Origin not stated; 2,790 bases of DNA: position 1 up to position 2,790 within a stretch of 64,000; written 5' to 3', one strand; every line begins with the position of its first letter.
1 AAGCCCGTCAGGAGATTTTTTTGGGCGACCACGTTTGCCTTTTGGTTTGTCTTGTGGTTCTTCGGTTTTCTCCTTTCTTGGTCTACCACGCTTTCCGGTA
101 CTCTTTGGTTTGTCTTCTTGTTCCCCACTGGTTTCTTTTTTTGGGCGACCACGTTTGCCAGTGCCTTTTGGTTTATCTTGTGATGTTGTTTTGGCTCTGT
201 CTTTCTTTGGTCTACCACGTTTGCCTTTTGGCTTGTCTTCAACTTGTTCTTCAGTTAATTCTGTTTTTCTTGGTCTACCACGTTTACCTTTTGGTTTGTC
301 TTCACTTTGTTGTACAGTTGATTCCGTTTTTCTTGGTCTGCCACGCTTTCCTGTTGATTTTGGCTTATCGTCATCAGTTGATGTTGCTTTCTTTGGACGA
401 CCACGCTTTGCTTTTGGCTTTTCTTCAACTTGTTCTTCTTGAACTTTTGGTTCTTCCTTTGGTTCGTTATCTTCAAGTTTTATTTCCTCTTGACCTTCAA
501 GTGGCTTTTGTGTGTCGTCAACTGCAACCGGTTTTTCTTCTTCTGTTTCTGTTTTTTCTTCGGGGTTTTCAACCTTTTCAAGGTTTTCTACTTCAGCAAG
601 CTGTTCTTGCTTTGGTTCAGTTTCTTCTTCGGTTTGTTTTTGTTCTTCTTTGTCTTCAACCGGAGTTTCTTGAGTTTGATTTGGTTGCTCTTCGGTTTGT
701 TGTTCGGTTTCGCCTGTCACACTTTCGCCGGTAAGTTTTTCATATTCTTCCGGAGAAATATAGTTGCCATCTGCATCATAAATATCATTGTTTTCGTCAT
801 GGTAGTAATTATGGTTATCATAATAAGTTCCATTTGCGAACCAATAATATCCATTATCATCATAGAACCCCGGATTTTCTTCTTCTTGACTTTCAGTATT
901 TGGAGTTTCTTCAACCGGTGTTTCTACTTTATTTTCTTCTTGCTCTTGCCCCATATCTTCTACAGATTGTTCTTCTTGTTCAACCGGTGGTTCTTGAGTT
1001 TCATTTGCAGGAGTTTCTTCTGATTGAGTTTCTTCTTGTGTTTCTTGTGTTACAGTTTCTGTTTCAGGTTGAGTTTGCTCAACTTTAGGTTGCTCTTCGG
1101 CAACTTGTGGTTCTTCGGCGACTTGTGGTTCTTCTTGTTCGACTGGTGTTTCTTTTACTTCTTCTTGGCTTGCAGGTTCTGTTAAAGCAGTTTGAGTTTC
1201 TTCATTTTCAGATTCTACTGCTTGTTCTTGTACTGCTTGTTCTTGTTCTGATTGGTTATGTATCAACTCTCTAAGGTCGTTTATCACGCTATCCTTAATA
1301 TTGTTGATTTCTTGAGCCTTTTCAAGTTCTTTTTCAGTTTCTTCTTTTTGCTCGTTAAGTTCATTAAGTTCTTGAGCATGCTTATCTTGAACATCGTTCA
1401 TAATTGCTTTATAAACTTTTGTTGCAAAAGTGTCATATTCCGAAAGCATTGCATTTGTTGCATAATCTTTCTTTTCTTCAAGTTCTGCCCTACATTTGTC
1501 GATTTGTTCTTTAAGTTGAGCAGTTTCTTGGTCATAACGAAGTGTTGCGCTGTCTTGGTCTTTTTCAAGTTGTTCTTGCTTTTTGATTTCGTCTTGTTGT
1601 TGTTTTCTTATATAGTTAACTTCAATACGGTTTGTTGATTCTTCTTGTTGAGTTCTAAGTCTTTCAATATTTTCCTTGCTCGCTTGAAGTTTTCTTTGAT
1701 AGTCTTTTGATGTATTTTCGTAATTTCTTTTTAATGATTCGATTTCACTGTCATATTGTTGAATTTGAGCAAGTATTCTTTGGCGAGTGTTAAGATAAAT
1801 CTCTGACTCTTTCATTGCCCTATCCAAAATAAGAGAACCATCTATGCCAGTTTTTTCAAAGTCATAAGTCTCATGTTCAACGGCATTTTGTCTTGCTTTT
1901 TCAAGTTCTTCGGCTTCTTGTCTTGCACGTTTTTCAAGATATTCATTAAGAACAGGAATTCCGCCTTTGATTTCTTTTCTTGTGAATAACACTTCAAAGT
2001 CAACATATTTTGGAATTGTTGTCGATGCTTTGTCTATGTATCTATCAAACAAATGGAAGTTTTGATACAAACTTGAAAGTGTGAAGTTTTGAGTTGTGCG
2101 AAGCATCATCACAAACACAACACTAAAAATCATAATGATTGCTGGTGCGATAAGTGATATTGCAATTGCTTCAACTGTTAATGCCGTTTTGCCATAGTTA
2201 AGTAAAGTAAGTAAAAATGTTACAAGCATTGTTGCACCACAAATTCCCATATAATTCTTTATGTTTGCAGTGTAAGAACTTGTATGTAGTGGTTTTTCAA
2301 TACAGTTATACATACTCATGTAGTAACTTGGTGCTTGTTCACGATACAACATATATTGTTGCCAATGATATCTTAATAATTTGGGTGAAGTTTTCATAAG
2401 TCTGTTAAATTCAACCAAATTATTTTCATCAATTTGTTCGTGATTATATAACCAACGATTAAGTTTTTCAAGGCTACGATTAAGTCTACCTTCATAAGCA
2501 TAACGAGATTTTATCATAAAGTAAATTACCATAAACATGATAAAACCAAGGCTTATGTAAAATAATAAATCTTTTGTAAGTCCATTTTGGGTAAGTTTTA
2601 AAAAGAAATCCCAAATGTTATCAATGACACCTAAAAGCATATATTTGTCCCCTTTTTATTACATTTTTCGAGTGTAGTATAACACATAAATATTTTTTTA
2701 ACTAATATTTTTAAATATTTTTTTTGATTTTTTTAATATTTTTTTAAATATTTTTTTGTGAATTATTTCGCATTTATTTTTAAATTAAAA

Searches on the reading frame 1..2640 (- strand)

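Call 53: search_protein_families(library=pfam, proteins=[window:1-2640:-], max_evalue=0.01)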
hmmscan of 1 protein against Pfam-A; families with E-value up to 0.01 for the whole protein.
window:1-2640:- (880 aa): 1 family
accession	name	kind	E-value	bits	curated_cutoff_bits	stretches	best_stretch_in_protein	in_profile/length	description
PF02178.24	AT_hook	-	2e-07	30.5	17.4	0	763-774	1-12/13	AT hook motif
